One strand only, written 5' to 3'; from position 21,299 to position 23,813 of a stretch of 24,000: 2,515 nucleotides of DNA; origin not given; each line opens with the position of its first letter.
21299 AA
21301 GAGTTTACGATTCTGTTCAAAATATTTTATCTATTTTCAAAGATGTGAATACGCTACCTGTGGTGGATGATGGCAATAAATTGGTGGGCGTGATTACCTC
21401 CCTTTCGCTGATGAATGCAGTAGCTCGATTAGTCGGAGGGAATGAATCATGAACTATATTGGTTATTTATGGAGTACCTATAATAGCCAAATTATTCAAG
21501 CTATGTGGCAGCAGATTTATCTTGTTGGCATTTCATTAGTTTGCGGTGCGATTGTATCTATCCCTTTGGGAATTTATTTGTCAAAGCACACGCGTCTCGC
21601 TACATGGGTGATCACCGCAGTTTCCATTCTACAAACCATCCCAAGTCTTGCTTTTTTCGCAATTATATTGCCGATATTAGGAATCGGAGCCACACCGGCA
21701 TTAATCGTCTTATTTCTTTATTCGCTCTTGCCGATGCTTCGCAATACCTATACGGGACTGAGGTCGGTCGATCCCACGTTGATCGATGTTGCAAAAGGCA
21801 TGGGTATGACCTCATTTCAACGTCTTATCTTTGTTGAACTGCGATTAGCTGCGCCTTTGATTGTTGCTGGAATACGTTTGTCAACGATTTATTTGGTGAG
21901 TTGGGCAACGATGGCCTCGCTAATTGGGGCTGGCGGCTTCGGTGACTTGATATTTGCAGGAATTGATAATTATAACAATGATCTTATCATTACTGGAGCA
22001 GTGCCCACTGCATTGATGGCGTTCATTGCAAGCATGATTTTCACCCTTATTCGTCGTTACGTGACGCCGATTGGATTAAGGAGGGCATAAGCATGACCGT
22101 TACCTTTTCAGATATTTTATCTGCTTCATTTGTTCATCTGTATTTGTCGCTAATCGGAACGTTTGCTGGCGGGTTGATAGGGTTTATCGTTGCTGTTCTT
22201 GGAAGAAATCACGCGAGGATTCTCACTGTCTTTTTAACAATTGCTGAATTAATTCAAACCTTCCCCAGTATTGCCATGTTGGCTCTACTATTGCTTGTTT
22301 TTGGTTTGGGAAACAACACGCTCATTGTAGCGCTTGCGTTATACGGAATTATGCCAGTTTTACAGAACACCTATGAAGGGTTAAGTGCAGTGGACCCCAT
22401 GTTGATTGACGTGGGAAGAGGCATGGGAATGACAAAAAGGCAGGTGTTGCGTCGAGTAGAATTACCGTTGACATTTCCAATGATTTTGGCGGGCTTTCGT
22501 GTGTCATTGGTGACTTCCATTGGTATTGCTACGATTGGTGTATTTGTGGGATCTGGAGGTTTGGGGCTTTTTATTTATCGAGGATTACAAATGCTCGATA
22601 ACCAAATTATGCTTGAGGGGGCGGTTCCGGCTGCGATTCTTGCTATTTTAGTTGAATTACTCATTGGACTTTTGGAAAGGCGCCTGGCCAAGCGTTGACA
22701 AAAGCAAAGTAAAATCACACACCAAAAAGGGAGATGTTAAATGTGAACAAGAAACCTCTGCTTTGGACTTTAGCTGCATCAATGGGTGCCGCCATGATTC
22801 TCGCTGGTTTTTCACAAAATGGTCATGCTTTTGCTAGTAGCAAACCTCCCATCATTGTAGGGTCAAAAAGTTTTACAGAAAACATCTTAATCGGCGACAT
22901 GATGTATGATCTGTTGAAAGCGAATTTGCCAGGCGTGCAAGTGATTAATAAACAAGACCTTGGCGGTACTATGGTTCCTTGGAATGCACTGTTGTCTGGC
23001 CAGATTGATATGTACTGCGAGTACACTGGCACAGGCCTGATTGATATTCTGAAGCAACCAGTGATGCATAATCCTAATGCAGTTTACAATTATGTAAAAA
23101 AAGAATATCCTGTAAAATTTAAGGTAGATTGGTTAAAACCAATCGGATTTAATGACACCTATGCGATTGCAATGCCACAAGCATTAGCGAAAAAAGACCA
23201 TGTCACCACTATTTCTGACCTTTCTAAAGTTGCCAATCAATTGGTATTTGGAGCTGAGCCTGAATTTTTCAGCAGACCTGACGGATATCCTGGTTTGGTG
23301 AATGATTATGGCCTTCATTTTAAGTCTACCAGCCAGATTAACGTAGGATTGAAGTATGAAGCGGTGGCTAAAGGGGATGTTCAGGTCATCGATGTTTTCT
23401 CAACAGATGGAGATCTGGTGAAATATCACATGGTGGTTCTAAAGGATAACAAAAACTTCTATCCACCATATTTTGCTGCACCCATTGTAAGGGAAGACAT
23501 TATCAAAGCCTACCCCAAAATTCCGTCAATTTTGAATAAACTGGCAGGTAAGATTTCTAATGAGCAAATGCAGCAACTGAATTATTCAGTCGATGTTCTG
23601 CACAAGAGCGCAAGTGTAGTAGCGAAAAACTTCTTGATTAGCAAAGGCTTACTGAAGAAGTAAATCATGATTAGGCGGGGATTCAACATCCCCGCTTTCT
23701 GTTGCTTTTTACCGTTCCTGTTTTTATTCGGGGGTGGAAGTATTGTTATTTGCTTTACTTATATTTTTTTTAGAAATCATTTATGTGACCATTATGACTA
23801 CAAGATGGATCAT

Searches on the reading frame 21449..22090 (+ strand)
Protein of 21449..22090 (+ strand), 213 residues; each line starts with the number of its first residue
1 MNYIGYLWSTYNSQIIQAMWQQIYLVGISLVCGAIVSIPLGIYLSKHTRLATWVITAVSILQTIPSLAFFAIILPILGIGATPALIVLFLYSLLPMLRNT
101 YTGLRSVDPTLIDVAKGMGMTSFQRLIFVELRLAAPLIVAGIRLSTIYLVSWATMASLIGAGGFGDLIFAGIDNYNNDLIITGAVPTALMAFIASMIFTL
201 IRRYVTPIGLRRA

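Call 9: search_protein_families(library=pfam, proteins=[window:21449-22090:+], max_evalue=0.001)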
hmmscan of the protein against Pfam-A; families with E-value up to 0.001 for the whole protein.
window:21449-22090:+ (213 aa): 1 family
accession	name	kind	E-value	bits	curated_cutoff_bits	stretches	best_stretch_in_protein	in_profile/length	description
PF00528.27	BPD_transp_1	-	6.1e-25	88.5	26.4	1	38-207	2-180/184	Binding-protein-dependent transport system inner membrane component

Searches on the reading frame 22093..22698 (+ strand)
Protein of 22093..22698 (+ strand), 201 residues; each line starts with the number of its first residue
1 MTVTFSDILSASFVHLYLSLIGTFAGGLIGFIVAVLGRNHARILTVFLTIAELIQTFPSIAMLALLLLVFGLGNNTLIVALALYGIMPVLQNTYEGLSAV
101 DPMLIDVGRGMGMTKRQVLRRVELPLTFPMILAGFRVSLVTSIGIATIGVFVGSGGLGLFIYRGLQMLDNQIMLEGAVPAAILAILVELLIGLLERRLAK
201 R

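Call 9: search_protein_families(library=pfam, proteins=[window:22093-22698:+], max_evalue=0.001)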
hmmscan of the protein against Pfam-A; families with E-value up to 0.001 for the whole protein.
window:22093-22698:+ (201 aa): 1 family
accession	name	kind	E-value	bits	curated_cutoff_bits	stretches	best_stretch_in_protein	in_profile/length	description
PF00528.27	BPD_transp_1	-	1.7e-26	93.5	26.4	1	26-199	1-183/184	Binding-protein-dependent transport system inner membrane component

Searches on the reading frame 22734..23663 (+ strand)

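Call 9: search_protein_families(library=pfam, proteins=[window:22734-23663:+], max_evalue=0.001)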
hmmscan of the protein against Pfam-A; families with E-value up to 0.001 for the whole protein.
window:22734-23663:+ (309 aa): 1 family
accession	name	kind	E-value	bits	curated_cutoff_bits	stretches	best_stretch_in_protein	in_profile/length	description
PF04069.17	OpuAC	-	8.3e-67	225.9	21.2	1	39-301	2-255/257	Substrate binding domain of ABC-type glycine betaine transport system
